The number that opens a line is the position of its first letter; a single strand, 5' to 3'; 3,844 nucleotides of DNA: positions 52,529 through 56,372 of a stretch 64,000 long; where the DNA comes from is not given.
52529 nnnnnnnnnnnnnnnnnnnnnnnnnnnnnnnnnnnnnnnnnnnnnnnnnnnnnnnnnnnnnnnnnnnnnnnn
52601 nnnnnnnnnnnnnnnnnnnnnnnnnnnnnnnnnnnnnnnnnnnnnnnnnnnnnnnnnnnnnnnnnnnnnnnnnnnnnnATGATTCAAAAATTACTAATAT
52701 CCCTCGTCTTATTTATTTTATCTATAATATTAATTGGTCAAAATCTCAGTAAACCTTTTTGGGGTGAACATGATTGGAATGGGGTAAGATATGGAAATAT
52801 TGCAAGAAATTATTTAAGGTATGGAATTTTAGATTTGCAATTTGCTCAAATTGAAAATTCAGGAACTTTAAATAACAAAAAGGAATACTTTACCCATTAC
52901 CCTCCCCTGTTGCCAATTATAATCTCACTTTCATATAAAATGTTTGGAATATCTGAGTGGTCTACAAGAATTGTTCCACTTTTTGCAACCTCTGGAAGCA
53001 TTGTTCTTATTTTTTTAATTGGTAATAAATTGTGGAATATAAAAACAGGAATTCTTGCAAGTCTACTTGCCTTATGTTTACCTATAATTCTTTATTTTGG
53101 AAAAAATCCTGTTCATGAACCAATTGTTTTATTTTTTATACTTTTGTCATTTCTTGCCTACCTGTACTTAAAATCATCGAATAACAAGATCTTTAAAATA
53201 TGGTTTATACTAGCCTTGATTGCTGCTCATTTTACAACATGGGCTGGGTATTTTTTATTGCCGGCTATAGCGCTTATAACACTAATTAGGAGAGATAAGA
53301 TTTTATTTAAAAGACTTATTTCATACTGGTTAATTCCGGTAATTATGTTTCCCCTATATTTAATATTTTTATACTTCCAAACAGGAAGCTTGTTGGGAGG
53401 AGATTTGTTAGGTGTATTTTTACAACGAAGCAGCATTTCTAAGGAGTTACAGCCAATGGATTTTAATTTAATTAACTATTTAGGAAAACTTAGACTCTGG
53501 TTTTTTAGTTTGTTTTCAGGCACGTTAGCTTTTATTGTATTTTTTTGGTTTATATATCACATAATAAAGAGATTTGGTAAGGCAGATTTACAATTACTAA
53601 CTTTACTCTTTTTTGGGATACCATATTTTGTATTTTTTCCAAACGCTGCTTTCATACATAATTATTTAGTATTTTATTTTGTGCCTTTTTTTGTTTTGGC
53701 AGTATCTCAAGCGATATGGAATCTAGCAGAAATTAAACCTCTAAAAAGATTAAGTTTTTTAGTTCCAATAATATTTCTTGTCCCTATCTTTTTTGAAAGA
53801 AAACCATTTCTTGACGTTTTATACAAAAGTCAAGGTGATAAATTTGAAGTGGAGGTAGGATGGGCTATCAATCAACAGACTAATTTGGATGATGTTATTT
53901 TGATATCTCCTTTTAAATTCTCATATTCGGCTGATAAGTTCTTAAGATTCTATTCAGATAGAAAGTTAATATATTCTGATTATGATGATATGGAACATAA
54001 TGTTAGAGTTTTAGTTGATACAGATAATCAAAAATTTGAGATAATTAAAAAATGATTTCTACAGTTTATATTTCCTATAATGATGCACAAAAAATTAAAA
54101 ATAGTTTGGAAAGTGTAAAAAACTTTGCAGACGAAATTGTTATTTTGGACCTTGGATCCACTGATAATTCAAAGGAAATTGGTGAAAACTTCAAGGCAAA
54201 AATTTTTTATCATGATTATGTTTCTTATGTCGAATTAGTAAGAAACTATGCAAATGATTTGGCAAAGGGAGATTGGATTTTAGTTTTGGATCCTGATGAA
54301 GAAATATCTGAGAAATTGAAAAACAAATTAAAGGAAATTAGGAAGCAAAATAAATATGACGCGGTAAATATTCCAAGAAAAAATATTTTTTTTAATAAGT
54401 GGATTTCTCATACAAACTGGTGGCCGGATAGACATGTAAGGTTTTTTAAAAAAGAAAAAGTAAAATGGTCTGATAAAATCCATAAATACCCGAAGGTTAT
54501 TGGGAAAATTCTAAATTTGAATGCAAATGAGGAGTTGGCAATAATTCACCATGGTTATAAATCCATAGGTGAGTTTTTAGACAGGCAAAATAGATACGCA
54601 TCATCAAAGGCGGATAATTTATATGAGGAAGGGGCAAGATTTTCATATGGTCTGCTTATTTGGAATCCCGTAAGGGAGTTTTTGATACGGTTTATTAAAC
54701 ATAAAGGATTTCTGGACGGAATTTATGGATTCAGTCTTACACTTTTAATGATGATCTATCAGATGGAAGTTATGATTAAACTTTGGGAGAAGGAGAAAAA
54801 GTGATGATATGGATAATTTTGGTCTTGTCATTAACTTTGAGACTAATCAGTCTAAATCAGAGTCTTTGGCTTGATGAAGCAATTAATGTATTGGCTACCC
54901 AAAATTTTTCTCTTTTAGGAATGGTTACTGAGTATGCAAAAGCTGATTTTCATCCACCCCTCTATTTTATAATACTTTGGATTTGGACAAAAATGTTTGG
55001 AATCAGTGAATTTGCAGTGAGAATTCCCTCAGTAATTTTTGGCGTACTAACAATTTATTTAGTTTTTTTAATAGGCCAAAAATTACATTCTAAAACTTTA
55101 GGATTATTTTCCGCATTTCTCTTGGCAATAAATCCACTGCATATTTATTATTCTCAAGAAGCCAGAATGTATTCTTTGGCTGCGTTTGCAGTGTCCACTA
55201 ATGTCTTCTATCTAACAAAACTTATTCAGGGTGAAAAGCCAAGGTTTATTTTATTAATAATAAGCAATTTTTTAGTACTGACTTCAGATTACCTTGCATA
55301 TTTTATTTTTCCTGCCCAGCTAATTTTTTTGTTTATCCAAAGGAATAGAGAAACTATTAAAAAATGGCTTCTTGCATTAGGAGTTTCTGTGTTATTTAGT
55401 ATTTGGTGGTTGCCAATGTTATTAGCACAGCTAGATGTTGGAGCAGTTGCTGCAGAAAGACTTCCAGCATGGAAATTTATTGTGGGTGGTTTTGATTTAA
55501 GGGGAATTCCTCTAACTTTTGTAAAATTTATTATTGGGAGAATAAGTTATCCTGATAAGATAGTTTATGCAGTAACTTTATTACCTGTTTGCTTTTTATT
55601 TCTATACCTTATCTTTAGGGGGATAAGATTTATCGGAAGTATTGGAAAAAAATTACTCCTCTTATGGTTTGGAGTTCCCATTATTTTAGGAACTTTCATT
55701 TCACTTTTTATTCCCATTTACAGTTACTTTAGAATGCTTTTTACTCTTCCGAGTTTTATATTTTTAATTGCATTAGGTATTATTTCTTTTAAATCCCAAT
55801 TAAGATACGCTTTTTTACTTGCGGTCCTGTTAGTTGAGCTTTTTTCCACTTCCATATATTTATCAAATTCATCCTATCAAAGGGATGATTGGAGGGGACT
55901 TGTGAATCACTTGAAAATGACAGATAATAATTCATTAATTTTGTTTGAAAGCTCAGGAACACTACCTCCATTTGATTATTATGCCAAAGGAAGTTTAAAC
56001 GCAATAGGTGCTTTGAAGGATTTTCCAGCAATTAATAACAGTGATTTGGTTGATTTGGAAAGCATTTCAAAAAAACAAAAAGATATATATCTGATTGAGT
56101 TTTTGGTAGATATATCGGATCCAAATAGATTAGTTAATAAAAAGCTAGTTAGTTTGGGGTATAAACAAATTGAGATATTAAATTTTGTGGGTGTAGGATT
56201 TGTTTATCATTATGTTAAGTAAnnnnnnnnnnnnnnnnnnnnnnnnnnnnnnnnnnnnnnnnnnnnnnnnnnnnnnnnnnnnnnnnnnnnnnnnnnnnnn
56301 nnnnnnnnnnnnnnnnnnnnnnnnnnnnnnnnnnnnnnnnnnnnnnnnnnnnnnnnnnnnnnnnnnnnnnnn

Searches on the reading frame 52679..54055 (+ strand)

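Call 20: search_protein_families(library=pfam, proteins=[window:52679-54055:+], max_evalue=0.001)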
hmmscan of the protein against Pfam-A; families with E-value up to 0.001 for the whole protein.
window:52679-54055:+ (458 aa): 1 family
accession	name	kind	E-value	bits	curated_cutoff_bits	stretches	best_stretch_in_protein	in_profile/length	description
PF13231.12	PMT_2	-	1.7e-07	32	26.1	1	75-222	3-150/160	Dolichyl-phosphate-mannose-protein mannosyltransferase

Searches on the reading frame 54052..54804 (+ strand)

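Call 20: search_protein_families(library=pfam, proteins=[window:54052-54804:+], max_evalue=0.001)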
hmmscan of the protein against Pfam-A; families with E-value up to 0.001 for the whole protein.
window:54052-54804:+ (250 aa): 1 family
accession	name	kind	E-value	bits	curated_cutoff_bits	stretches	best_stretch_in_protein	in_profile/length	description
PF00535.33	Glycos_transf_2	-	2.5e-16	60.5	23.3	1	5-140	3-150/168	Glycosyl transferase family 2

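Call 39: search_protein_families(library=ncbifam, proteins=[window:54052-54804:+], max_evalue=0.00001)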
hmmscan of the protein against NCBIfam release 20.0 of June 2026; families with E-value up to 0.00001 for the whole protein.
window:54052-54804:+ (250 aa): 4 families
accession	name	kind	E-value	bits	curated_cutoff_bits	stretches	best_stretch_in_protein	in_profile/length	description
TIGR04195.1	S_glycosyl_SunS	equivalog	2e-15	56.6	350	1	5-181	62-236/421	SunS family peptide S-glycosyltransferase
NF007482.0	PRK10073.1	equivalog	4.4e-09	35.8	423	1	2-109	11-122/334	glycosyltransferase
TIGR04283.1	glyco_like_mftF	equivalog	9.3e-07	28.7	182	1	8-105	7-105/221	TIGR04283 family arsenosugar biosynthesis glycosyltransferase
NF047683.1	TeichurnBiosyTuaG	equivalog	3.1e-06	27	400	1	2-100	8-115/252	teichuronic acid biosynthesis protein TuaG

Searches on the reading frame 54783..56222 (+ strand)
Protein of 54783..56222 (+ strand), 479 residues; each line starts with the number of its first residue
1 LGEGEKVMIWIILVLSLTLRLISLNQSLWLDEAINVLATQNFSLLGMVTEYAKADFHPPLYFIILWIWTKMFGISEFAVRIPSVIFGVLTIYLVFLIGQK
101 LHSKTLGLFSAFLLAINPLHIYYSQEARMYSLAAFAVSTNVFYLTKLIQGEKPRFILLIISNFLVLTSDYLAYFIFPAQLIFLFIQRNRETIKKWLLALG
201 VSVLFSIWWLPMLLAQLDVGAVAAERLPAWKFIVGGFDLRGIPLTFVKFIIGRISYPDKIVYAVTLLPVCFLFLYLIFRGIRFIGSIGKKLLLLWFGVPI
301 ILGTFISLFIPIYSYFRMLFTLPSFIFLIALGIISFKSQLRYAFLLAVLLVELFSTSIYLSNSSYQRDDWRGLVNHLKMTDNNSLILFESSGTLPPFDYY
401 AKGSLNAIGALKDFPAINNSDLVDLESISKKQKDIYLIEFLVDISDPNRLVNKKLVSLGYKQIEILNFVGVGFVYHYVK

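Call 20: search_protein_families(library=pfam, proteins=[window:54783-56222:+], max_evalue=0.001)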
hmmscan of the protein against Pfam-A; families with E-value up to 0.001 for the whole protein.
window:54783-56222:+ (479 aa): 1 family
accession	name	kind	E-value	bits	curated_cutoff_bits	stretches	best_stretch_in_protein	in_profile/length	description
PF13231.12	PMT_2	-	3e-15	57.2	26.1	1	57-209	2-160/160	Dolichyl-phosphate-mannose-protein mannosyltransferase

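Call 73: find_homologous_proteins(query=window:54783-56222:+, max_evalue=0.00001)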
Query window:54783-56222:+ (479 aa): 2477 proteins with E <= 0.00001 among 8000 candidates; the best 120 are listed.
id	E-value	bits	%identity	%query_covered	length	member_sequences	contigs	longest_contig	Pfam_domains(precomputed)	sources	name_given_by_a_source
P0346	5.0e-209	713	69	99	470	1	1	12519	PF13231.13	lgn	-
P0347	1.3e-202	692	67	99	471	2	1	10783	PF13231.13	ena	-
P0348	4.4e-201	687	65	100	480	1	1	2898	PF13231.13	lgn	-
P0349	2.6e-199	681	66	99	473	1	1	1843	PF13231.13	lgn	-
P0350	7.1e-198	676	68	96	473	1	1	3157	PF13231.13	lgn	-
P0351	1.1e-197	676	63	95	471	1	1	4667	PF13231.13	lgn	-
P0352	1.2e-197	676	66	99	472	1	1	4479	PF13231.13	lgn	-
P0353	1.6e-197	675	66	99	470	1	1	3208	PF13231.13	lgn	-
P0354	6.0e-197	673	64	99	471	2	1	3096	PF13231.13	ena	-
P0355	2.2e-196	671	66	98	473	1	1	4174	PF13231.13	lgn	-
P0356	5.1e-196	670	67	99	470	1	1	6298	PF13231.13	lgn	-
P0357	8.7e-196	669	67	99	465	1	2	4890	PF13231.13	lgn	-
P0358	1.7e-195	669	66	99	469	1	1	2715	PF13231.13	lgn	-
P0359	1.8e-195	668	65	99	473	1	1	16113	PF13231.13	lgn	-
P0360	4.7e-195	667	64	99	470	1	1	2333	PF13231.13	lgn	-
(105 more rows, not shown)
